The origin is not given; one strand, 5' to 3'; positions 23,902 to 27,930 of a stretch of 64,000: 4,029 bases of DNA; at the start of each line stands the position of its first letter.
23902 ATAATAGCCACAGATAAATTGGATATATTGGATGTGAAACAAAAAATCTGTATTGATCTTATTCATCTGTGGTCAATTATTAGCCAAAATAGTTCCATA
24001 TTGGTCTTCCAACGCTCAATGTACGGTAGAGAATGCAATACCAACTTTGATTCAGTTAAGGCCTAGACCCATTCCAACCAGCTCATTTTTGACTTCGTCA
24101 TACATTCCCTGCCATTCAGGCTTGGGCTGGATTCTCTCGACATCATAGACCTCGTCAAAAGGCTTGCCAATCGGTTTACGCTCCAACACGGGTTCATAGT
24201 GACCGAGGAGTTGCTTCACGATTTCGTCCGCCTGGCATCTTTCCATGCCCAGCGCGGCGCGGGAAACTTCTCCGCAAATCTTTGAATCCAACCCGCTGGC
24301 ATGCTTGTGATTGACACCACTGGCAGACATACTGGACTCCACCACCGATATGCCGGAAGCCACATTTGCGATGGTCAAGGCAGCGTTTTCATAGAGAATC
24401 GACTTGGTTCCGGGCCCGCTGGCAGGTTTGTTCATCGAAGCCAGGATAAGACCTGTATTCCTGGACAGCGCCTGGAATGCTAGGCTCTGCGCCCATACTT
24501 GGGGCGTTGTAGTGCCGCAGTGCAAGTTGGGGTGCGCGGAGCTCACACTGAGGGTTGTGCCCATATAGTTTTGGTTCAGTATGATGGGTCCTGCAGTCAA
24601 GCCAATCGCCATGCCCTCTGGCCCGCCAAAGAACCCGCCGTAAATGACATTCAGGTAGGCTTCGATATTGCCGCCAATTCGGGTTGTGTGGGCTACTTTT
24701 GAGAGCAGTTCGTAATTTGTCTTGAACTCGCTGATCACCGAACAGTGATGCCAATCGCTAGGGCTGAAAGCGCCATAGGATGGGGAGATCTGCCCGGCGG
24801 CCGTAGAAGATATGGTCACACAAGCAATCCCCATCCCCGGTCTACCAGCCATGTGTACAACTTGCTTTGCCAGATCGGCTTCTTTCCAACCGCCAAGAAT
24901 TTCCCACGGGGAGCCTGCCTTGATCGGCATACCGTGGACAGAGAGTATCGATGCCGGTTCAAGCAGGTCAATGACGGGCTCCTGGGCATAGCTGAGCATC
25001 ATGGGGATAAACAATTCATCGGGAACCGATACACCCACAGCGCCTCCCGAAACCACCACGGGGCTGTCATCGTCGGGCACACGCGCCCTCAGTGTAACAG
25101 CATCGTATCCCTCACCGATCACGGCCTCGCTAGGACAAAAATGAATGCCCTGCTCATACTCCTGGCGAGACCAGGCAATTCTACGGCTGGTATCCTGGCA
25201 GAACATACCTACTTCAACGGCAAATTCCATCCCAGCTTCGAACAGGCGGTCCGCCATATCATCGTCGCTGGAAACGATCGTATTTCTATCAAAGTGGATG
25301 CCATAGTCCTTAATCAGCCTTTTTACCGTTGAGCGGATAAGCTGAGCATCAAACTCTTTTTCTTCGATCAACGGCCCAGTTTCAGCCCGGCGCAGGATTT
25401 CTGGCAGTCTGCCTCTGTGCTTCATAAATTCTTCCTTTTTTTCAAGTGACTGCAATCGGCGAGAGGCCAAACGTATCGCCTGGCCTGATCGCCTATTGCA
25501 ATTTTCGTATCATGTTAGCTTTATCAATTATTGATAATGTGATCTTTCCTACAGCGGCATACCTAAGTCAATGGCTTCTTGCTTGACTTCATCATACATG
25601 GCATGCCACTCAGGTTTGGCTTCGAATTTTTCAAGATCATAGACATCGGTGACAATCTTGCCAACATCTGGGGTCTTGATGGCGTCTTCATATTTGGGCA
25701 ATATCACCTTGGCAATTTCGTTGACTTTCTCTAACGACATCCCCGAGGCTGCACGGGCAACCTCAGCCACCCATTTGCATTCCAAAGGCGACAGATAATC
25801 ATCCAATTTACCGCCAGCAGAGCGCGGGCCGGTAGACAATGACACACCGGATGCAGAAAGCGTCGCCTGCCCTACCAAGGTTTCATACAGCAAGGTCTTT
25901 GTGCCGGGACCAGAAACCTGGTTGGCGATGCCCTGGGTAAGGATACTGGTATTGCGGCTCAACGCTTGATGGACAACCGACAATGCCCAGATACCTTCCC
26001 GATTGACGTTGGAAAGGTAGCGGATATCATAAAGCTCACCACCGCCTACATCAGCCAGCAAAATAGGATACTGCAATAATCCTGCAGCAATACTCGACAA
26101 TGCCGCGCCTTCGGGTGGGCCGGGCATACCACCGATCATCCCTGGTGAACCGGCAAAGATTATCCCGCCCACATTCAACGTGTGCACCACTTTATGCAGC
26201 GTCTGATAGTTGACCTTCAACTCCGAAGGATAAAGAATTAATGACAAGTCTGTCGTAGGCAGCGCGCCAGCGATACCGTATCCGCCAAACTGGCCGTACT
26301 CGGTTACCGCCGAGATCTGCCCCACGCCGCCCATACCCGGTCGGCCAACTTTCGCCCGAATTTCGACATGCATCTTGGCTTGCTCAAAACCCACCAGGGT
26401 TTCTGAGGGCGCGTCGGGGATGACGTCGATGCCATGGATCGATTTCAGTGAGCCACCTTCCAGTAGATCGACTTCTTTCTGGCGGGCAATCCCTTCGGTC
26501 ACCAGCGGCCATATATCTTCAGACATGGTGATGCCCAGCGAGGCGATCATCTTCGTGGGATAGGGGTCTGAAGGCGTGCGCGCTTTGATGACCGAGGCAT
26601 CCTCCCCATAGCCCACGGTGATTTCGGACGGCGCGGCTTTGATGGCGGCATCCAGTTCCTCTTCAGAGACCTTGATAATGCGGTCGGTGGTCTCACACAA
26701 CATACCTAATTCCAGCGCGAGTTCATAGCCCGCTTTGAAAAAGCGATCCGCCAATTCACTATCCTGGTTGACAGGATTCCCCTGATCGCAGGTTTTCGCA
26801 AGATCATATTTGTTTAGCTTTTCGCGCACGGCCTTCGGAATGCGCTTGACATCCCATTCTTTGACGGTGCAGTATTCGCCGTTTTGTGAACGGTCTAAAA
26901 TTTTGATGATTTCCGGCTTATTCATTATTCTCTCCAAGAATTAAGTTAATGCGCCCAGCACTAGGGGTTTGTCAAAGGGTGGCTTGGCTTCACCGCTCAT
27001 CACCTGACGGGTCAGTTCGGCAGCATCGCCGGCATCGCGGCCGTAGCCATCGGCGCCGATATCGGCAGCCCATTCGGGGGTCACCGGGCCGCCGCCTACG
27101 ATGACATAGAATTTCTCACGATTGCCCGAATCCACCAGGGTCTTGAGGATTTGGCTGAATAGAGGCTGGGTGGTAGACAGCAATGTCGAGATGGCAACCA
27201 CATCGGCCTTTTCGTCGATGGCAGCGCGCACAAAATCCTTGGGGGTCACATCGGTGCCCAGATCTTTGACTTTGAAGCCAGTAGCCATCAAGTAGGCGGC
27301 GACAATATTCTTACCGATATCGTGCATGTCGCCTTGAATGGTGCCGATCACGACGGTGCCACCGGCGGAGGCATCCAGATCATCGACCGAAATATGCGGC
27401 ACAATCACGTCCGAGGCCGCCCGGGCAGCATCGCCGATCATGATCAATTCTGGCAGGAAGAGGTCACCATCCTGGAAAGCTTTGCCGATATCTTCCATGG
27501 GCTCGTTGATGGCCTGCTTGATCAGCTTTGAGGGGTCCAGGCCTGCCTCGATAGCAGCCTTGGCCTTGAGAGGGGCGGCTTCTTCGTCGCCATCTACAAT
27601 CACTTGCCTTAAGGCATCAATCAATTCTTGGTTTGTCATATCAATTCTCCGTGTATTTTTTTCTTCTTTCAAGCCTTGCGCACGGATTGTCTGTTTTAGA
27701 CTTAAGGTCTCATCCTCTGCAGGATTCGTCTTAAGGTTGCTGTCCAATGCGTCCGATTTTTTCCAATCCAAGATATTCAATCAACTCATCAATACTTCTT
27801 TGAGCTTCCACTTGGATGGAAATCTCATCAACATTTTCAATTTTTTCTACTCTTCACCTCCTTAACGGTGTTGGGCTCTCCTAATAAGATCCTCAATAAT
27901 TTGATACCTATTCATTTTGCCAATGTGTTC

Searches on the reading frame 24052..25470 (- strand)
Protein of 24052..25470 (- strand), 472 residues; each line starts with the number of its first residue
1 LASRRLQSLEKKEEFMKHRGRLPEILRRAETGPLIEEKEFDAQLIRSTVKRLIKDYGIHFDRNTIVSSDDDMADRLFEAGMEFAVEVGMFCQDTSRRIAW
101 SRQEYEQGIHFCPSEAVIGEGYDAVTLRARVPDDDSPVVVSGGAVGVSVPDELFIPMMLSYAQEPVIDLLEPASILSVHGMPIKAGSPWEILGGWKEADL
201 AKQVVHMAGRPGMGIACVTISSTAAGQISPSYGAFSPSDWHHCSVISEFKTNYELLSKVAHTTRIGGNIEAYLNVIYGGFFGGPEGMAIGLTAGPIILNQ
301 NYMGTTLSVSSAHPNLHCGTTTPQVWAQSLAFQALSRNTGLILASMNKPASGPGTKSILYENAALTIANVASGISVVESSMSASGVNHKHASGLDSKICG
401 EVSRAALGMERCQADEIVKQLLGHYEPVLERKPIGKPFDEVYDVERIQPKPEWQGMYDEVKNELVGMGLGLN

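Call 4: search_protein_families(library=pfam, proteins=[window:24052-25470:-])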
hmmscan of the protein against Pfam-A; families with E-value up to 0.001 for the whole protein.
window:24052-25470:- (472 aa): 1 family
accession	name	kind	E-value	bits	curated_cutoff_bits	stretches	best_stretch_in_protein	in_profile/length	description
PF05369.18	MtmB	-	1.3e-91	308.1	25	1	24-469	5-450/450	Monomethylamine methyltransferase MtmB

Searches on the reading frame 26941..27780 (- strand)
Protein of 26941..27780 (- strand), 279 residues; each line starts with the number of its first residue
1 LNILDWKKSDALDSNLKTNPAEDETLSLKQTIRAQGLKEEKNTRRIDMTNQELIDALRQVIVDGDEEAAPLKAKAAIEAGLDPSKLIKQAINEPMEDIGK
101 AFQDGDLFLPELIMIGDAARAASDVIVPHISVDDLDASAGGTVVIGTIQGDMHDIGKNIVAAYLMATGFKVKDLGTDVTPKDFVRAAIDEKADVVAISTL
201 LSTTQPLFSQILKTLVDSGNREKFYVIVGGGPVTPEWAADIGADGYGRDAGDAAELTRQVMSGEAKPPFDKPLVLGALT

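Call 4: search_protein_families(library=pfam, proteins=[window:26941-27780:-])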
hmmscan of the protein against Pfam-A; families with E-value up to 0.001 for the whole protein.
window:26941-27780:- (279 aa): 2 families
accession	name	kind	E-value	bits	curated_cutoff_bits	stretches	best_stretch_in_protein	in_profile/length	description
PF02310.24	B12-binding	-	2.5e-27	95.5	32.1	1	142-253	2-119/121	B12 binding domain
PF02607.22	B12-binding_2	-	4.5e-13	49.6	23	1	53-125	1-72/74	B12 binding domain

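Call 36: search_protein_families(library=ncbifam, proteins=[window:26941-27780:-], max_evalue=0.00001)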
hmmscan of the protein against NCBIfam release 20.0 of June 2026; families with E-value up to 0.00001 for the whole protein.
window:26941-27780:- (279 aa): 16 families
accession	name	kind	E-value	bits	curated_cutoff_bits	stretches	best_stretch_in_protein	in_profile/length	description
NF047996.1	corrin_MtgC_2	exception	4.3e-51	173.4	370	1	52-262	3-211/212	glycine betaine-specific corrinoid protein MtgC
TIGR02370.1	pyl_corrinoid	subfamily_domain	4e-50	169.9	215.3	1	58-253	3-197/197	methyltransferase cognate corrinoid protein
NF047995.1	corrinoid_MtgC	exception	8e-49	166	310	1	52-262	3-214/215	glycine betaine-specific corrinoid protein MtgC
NF041607.1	dimeth_corrin_MtbC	equivalog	1.3e-43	148.9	350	1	74-260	17-202/203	dimethylamine corrinoid protein MtbC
TIGR02082.1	metH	equivalog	2.7e-35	121.4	1010.85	1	19-268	612-865/1182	methionine synthase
NF040655.1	MtaC_Meth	equivalog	4.6e-34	117.6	420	1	49-263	31-240/253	methanol--corrinoid protein MtaC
NF040669.1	MtaC2_Meth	equivalog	7.4e-31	107.4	450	1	35-261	23-246/267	methanol--corrinoid protein MtaC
NF007024.0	PRK09490.1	equivalog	3.4e-23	81.4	1497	1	19-215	629-826/1234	methionine synthase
NF002612.0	PRK02261.1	equivalog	3.5e-14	52.5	110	1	142-230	5-92/148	methylaspartate mutase subunit S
TIGR01501.1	MthylAspMutase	equivalog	2.4e-12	46.8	135.8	1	142-230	3-90/134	methylaspartate mutase subunit S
TIGR00640.1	acid_CoA_mut_C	subfamily_domain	1.3e-11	44.6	57.45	1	143-236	5-96/132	methylmalonyl-CoA mutase C-terminal domain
NF040743.1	ornith_mutase_E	equivalog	9.5e-11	40.4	800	1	142-250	597-713/730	D-ornithine 4,5-aminomutase subunit OraE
NF006944.0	PRK09426.1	equivalog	1e-09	36.9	876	1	130-230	577-678/721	methylmalonyl-CoA mutase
NF052385.1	Lys_5_6_beta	equivalog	5.7e-08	32.8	280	1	168-248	138-222/241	lysine 5,6-aminomutase subunit beta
NF052513.1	TransRegCarH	equivalog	1.4e-07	31.1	400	1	49-244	79-262/274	HTH-type transcriptional repressor CarH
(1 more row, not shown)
